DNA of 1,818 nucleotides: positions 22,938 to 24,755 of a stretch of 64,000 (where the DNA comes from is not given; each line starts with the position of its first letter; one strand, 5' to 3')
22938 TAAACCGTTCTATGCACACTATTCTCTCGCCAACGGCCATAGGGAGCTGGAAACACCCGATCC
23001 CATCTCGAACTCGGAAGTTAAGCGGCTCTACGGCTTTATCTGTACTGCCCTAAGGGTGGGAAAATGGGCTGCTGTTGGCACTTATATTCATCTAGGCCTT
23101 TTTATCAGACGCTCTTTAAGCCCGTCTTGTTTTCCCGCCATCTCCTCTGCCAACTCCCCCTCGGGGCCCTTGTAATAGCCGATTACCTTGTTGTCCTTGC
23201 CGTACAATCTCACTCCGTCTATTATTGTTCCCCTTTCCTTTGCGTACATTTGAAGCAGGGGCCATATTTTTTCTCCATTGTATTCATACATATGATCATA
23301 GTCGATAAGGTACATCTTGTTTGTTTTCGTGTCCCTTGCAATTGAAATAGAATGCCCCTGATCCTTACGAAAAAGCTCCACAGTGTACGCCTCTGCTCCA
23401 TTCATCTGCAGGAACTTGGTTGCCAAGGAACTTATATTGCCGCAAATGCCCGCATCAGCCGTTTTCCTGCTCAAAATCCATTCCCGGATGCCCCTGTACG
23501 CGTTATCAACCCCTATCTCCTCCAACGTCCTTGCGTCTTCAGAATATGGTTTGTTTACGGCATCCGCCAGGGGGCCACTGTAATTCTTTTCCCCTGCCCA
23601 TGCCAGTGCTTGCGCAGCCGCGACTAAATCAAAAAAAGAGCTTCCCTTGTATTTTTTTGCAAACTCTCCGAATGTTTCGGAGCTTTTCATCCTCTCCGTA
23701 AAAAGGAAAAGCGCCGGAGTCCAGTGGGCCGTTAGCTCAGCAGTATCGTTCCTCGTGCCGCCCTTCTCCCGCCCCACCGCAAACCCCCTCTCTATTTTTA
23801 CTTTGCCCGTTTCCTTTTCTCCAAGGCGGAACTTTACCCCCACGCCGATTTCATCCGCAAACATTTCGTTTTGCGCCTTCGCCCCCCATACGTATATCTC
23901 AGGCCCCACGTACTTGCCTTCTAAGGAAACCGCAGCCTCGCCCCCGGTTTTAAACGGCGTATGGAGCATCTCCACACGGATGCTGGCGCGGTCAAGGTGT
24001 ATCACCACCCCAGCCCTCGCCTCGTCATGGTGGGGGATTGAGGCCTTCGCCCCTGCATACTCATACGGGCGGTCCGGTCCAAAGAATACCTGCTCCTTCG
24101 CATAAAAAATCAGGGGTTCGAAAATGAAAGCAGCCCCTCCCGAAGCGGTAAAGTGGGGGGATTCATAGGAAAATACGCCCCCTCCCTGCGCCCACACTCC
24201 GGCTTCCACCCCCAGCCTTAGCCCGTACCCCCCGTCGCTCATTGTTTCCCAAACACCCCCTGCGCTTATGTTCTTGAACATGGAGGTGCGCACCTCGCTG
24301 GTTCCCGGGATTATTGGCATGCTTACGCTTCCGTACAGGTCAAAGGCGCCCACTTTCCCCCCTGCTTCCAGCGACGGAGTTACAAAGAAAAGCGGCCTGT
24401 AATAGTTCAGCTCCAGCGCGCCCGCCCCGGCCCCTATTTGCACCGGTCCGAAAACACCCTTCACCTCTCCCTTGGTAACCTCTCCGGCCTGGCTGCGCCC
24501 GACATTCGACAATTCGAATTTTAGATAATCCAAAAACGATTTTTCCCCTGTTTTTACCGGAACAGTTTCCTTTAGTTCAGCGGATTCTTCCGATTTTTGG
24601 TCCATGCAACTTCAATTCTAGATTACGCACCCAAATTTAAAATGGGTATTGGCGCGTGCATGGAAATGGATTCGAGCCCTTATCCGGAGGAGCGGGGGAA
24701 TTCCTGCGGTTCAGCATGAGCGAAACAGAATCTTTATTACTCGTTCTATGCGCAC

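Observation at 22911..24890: Two near-identical 5S rRNA genes (with their promoter-like upstream segments) flank a single protein-coding gene on the opposite strand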

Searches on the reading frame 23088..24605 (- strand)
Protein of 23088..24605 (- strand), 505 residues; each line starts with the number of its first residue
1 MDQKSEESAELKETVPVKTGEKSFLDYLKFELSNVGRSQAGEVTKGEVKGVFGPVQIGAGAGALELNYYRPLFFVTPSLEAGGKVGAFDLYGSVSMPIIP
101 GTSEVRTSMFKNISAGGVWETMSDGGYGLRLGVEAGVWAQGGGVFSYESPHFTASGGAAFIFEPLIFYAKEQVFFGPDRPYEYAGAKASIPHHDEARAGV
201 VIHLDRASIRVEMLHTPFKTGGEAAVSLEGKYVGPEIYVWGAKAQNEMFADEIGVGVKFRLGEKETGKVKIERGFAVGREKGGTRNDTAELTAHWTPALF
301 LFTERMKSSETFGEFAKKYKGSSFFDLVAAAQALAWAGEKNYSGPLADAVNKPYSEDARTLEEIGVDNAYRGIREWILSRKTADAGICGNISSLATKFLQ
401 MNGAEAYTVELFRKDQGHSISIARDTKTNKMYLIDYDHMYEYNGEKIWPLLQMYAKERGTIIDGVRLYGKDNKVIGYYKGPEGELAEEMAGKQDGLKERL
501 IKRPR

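Call 7: search_protein_families(library=pfam, proteins=[window:23088-24605:-], max_evalue=0.1)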
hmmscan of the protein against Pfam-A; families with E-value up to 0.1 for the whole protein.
window:23088-24605:- (505 aa): 0 families

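Call 8: search_solved_structures(query=window:23088-24605:-, max_evalue=1)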
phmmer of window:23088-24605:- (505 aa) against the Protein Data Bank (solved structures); distinct sequences matched with E-value up to 1: 1.
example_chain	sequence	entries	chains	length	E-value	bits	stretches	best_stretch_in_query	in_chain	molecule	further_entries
1v02_A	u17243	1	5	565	0.039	15.7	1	293-416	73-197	DHURRINASE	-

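Call 9: find_homologous_proteins(query=window:23088-24605:-, max_evalue=0.001)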
Query window:23088-24605:- (505 aa): 2 proteins with E <= 0.001 among 8000 candidates.
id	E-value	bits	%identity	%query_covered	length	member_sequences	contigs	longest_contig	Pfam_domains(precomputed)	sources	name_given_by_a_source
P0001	0.0e+0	1141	100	100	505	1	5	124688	-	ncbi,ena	-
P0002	4.5e-96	340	39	99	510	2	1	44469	-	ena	-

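Call 10: find_encoding_contigs(protein=P0001, flank=5000, max_places=6)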
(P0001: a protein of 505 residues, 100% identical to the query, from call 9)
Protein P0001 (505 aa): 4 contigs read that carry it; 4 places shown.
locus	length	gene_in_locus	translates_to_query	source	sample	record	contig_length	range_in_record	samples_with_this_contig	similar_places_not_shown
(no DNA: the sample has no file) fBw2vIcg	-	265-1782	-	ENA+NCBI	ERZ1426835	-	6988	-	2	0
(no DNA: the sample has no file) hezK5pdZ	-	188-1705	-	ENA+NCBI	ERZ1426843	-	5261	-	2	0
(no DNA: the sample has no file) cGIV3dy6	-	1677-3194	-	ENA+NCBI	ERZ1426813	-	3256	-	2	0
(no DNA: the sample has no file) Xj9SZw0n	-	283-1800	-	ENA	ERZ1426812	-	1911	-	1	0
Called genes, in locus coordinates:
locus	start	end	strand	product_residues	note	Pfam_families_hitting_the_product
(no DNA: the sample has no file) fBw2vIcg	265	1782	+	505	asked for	-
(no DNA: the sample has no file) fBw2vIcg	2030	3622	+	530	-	PF01850:PIN (weak), PF13238:AAA_18 (faint), PF00437:T2SSE, PF20720:nSTAND3 (weak)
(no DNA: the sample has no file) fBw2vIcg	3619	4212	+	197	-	PF01300:Sua5_yciO_yrdC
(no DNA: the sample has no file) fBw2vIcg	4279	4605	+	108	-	-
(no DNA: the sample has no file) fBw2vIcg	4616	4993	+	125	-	-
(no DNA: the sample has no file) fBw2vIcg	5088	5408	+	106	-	-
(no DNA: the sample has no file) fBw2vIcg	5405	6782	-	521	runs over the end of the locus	PF13428:TPR_14 (faint), PF07719:TPR_2 (faint), PF13414:TPR_11 (faint)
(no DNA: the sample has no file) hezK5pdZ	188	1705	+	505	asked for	-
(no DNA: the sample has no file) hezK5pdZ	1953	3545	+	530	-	PF01850:PIN (weak), PF13238:AAA_18 (faint), PF00437:T2SSE, PF20720:nSTAND3 (weak)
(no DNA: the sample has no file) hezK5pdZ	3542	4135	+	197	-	PF01300:Sua5_yciO_yrdC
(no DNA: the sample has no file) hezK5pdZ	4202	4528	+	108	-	-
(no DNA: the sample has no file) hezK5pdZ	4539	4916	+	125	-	-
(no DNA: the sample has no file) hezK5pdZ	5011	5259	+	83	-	?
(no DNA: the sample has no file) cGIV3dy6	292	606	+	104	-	-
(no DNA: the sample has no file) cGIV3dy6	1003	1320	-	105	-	-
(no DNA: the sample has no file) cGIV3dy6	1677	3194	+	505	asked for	-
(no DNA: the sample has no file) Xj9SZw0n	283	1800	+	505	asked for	-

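Call 11: find_encoding_contigs(protein=P0002, flank=10000, max_places=6)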
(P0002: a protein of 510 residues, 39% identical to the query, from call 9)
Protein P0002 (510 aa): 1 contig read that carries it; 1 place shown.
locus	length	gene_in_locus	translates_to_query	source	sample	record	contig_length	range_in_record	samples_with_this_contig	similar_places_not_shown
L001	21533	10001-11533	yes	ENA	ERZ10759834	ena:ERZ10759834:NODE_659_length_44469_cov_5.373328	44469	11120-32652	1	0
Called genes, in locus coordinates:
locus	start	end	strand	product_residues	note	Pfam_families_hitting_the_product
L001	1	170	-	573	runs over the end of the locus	-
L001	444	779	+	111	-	-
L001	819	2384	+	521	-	-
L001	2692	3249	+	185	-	PF28474:DUF8412, PF13376:OmdA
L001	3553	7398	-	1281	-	PF00754:F5_F8_type_C, PF22633:F5_F8_type_C_2, PF13385:Laminin_G_3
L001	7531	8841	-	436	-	PF17957:Big_7 (faint)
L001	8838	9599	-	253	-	-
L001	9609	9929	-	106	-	-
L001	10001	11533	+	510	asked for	-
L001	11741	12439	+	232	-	-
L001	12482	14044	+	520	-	PF01850:PIN, PF00437:T2SSE (weak), PF20720:nSTAND3 (faint)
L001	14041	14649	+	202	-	PF01300:Sua5_yciO_yrdC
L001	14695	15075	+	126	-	-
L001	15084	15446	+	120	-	-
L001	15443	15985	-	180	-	-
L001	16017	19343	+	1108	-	-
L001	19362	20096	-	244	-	PF02826:2-Hacid_dh_C, PF03446:NAD_binding_2, PF03807:F420_oxidored, PF14748:P5CR_dimer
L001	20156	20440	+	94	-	-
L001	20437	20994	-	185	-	PF00383:dCMP_cyt_deam_1, PF14437:MafB19-deam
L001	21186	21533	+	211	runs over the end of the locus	PF08843:AbiEii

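Call 17: find_related_loci(query=A2, collection=genome_contigs, flank=6000)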
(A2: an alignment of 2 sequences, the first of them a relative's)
Query A2 (505 aa) in genome_contigs; peptide patterns used: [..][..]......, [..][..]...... (x = any residue, [..] = any of these).
52 stretches matched a pattern; 2 encode a relative of the query (tblastn E <= 1e-3); 2 distinct loci.
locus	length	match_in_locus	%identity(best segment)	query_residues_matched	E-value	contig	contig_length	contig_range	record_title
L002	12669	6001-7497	40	3-500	1e-102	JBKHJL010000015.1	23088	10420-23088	MAG: Candidatus Micrarchaeia archaeon isolate D4M11_51 NODE_1045_length_23088_cov_9.506534, whole genome shotgun sequenc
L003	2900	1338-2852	38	1-503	3e-103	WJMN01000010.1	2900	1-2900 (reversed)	MAG: Candidatus Micrarchaeota archaeon isolate Bin_349 k141_666661, whole genome shotgun sequence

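Call 24: search_protein_representatives(alignment_id=A2)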
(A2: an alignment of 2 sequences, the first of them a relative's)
Query: 2 sequences, 521 profile positions. Proteins with E-value up to 0.001 (for the whole library): 79; up to 1e-10: 43; up to 1e-30: 24. The best 79 are listed.
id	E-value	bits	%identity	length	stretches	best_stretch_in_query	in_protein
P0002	0.0e+00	1012.3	-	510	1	1-521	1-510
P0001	8.6e-292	984.9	-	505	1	1-515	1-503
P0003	2.2e-123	429.2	-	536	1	4-521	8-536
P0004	8.9e-110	384.3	-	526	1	9-521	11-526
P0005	2.8e-105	369.5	-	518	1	10-515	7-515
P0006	7.5e-91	321.8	-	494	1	1-521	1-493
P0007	1.2e-85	304.7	-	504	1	24-517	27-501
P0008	6.7e-81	289.0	-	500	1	7-520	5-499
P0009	9.2e-81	288.6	-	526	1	9-515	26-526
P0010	3.7e-71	256.9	-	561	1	6-515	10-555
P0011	5.7e-70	253.0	-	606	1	7-514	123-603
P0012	5.4e-65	236.5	-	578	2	4-357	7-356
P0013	9.2e-60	219.3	-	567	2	304-515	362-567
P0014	1.7e-57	211.8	-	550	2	310-516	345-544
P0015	3.8e-55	204.0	-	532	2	301-516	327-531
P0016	7.1e-54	199.9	-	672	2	305-513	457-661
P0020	3.1e-48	181.2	-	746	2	306-515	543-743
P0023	2.2e-39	152.0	-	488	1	43-516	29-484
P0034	1.4e-16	76.8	-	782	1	270-502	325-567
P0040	4.9e-12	61.8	-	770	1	275-507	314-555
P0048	2.3e-09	53.0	-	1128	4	408-448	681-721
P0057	4.1e-07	45.5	-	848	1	301-501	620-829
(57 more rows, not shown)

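Call 27: predict_structure(alignment_id=A2)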
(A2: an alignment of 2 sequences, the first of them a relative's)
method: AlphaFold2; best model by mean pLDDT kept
length: 505 residues; sequences in the alignment: 2
mean_pLDDT: 33.8   pTM: 0.31
mean pLDDT of the five models: 33.8, 33.3, 32.6, 32.6, 32.4
residues with pLDDT >= 90: 0; 70-90: 16; 50-70: 64; < 50: 425
segments of 3 or more residues with pLDDT < 50: 1-391, 413-417, 470-474, 485-505
pLDDT, mean of each block of 10 residues (from residue 1): 33 35 31 36 32 24 20 23 24 23 22 24 26 23 23 21 22 22 20 21 22 23 24 28 25 28 26 21 20 27 38 45 39 32 30 26 29 34 38 52 58 51 69 63 73 69 56 52 47 37 28
secondary structure, 60 per line:
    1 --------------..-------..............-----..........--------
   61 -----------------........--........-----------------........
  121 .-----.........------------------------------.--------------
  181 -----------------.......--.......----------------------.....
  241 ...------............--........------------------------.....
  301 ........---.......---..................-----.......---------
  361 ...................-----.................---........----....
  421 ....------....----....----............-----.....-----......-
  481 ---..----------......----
elements in order: H24-27 E28-37 E43-52 E78-85 E88-95 E113-121 E127-135 E198-204 E207-213 E236-243 E250-261 E264-271 H296-308 H312-318 H322-339 H345-351 H361-379 H385-401 E405-412 E417-424 E431-434 E439-442 H447-458 E464-468 E474-479 H496-501

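Call 32: find_related_loci(query=A5, collection=metagenome_contigs, flank=4000)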
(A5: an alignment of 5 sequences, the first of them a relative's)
Query A5 (505 aa) in metagenome_contigs; peptide patterns used: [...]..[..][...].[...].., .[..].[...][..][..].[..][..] (x = any residue, [..] = any of these).
252 stretches matched a pattern; 2 encode a relative of the query (tblastn E <= 1e-3); 2 distinct loci.
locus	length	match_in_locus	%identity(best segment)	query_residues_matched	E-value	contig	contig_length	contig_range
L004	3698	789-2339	35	4-505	1e-94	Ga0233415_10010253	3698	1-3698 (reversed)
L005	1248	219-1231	29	1-334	1e-30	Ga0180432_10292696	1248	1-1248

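Call 34: find_encoding_contigs(protein=P0003, flank=4000, max_places=2)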
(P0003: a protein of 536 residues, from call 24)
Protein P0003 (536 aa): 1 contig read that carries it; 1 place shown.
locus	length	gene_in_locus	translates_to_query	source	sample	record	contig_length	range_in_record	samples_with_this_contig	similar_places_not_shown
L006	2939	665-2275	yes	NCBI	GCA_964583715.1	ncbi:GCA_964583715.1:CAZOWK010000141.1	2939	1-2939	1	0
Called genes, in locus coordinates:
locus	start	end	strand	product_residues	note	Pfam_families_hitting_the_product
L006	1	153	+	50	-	?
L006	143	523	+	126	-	PF01850:PIN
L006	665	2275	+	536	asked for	-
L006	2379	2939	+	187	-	?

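Call 35: find_encoding_contigs(protein=P0004, flank=4000, max_places=2)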
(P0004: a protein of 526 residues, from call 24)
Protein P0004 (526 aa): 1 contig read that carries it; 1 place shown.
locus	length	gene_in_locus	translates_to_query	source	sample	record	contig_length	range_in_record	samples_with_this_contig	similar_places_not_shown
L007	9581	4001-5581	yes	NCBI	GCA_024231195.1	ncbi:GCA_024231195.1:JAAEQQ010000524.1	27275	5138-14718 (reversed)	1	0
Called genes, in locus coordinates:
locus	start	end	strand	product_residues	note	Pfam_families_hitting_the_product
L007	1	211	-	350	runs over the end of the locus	PF04055:Radical_SAM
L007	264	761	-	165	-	-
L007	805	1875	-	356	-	PF03486:HI0933_like (faint)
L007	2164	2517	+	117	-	-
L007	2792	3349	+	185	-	PF28474:DUF8412, PF13376:OmdA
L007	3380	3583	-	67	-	-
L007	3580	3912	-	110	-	-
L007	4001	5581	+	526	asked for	-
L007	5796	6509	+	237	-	-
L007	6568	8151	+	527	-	PF01850:PIN (weak), PF00437:T2SSE (weak), PF20720:nSTAND3 (faint)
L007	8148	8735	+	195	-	PF01300:Sua5_yciO_yrdC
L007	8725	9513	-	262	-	PF01145:Band_7, PF13421:Band_7_1 (faint)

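Call 36: find_encoding_contigs(protein=P0005, flank=4000, max_places=2)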
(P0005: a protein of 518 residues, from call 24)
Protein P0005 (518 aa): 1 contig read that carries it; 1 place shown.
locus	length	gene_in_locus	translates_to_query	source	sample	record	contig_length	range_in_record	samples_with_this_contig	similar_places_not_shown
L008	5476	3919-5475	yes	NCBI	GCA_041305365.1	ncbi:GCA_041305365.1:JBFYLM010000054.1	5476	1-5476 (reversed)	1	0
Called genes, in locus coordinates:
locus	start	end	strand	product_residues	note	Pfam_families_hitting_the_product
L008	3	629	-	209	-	?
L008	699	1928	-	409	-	PF01266:DAO (faint), PF01494:FAD_binding_3 (weak), PF01946:Thi4, PF12831:FAD_oxidored (weak), PF13450:NAD_binding_8 (weak), PF04820:Trp_halogenase (weak), PF01494:FAD_binding_3 (weak), PF22578:GGR_cat, +2 more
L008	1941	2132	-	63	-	PF13237:Fer4_10, PF00037:Fer4 (weak), PF12838:Fer4_7, PF13187:Fer4_9 (weak), PF12797:Fer4_2 (weak), PF00037:Fer4, PF12837:Fer4_6 (weak), PF13237:Fer4_10 (weak), +6 more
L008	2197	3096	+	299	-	-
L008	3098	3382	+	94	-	-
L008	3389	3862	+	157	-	-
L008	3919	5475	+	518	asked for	?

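Call 37: find_encoding_contigs(protein=P0006, flank=4000, max_places=2)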
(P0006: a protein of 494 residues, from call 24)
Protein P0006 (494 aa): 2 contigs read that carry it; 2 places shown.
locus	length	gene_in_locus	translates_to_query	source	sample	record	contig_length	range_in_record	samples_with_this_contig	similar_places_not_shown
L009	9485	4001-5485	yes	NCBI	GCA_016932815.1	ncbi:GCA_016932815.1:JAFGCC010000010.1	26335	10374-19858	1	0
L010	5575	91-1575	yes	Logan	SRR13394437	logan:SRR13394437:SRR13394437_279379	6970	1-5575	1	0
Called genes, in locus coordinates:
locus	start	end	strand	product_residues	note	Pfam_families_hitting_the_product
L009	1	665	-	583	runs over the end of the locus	PF04068:Fer4_RLI (weak), PF12837:Fer4_6 (faint), PF12838:Fer4_7 (faint), PF13237:Fer4_10 (faint), PF14697:Fer4_21 (weak), PF00037:Fer4, PF00005:ABC_tran, PF00005:ABC_tran, +2 more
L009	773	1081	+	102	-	PF01918:Alba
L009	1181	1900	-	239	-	PF00702:Hydrolase, PF12710:HAD, PF08282:Hydrolase_3 (faint)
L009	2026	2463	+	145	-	PF13404:HTH_AsnC-type, PF13412:HTH_24, PF01037:AsnC_trans_reg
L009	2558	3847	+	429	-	PF01336:tRNA_anti-codon, PF00152:tRNA-synt_2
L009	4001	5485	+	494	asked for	-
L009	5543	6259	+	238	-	-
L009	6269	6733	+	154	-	-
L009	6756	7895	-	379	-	PF01970:TctA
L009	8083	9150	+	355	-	PF00988:CPSase_sm_chain, PF00117:GATase, PF07722:Peptidase_C26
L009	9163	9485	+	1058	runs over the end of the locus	PF25596:CPSase_L_D1, PF02786:CPSase_L_D2, PF02787:CPSase_L_D3, PF25596:CPSase_L_D1, PF02222:ATP-grasp, PF02786:CPSase_L_D2, PF07478:Dala_Dala_lig_C, PF15632:ATPgrasp_Ter, +5 more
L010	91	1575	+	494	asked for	-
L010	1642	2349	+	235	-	-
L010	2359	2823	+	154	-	-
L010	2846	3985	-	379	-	PF01970:TctA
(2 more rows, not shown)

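Call 38: find_encoding_contigs(protein=P0007, flank=4000, max_places=2)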
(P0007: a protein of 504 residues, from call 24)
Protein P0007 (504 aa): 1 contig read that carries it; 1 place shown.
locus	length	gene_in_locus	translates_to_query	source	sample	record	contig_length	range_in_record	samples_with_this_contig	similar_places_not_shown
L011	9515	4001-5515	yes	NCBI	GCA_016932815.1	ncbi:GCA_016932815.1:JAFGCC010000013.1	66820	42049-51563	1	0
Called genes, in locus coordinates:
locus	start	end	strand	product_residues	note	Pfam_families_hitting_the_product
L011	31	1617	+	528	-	PF01850:PIN (weak), PF00437:T2SSE (weak)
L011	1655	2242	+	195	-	PF01300:Sua5_yciO_yrdC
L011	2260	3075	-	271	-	PF01145:Band_7, PF13421:Band_7_1 (faint)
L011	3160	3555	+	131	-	-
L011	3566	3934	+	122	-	-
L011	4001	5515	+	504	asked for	-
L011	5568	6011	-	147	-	-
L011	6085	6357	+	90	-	-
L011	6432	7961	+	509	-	-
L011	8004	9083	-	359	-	PF00383:dCMP_cyt_deam_1, PF14437:MafB19-deam, PF01872:RibD_C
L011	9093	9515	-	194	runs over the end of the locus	PF00925:GTP_cyclohydro2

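Call 39: find_encoding_contigs(protein=P0008, flank=4000, max_places=2)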
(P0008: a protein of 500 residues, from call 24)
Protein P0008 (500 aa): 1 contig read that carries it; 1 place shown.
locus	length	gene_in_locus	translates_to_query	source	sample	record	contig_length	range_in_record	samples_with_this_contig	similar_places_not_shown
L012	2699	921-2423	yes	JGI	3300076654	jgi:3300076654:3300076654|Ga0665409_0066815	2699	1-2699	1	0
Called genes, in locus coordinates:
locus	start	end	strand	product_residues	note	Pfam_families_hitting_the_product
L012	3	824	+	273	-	?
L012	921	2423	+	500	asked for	-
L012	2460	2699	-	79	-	?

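Call 40: find_encoding_contigs(protein=P0009, flank=4000, max_places=2)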
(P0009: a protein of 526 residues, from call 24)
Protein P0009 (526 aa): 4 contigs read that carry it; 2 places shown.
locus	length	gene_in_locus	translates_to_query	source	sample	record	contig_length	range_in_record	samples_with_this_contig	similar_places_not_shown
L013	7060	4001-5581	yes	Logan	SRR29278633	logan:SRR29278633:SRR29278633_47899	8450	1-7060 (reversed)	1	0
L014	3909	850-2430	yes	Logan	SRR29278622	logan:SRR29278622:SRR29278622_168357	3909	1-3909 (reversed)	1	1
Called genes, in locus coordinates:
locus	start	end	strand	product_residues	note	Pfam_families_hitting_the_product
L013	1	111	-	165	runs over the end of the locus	-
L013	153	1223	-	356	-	-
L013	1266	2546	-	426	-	-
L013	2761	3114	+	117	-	-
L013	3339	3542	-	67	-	-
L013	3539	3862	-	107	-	-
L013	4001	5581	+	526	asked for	-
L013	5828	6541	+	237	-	-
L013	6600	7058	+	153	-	?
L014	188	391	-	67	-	-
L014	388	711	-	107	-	-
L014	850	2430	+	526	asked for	-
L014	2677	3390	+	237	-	-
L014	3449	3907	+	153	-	?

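Call 41: find_encoding_contigs(protein=P0010, flank=4000, max_places=2)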
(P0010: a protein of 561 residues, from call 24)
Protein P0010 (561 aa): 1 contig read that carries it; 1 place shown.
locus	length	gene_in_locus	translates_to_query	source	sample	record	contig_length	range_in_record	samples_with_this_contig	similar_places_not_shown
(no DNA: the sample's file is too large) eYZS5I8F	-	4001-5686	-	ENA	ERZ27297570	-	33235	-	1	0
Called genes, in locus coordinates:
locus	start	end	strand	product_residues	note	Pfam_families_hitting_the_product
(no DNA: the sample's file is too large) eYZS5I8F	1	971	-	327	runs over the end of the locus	PF01699:Na_Ca_ex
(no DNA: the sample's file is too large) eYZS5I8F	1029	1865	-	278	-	PF03734:YkuD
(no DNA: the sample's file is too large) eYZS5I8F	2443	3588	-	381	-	-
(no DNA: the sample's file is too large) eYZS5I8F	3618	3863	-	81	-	PF04021:Class_IIIsignal (weak)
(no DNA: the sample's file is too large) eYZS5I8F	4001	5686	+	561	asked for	-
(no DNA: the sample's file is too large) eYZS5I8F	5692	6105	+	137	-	PF01894:YjbQ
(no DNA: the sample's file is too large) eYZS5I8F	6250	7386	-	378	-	PF05167:DUF711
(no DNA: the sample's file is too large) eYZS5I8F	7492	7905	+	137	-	-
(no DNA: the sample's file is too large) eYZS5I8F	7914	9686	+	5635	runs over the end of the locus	-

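Call 42: find_encoding_contigs(protein=P0023, flank=4000, max_places=2)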
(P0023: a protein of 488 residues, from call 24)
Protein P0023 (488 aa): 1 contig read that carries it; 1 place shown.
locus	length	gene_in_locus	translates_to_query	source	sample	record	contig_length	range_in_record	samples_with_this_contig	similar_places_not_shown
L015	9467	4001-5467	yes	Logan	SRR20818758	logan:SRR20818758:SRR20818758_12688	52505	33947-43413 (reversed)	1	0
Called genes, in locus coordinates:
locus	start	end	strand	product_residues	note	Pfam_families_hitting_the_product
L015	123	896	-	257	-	PF00753:Lactamase_B (weak), PF12706:Lactamase_B_2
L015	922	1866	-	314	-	PF01171:ATP_bind_3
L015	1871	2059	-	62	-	PF02597:ThiS (weak)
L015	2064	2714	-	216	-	PF13646:HEAT_2 (faint)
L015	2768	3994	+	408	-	PF03952:Enolase_N, PF00113:Enolase_C, PF13378:MR_MLE_C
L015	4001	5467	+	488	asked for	-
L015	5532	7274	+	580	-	PF00515:TPR_1, PF13414:TPR_11, PF13432:TPR_16, PF00515:TPR_1, PF07719:TPR_2, PF13414:TPR_11, PF00515:TPR_1, PF07719:TPR_2, +20 more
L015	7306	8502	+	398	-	PF01979:Amidohydro_1, PF07969:Amidohydro_3 (faint), PF12890:DHOase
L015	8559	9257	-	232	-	-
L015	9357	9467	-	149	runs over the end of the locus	-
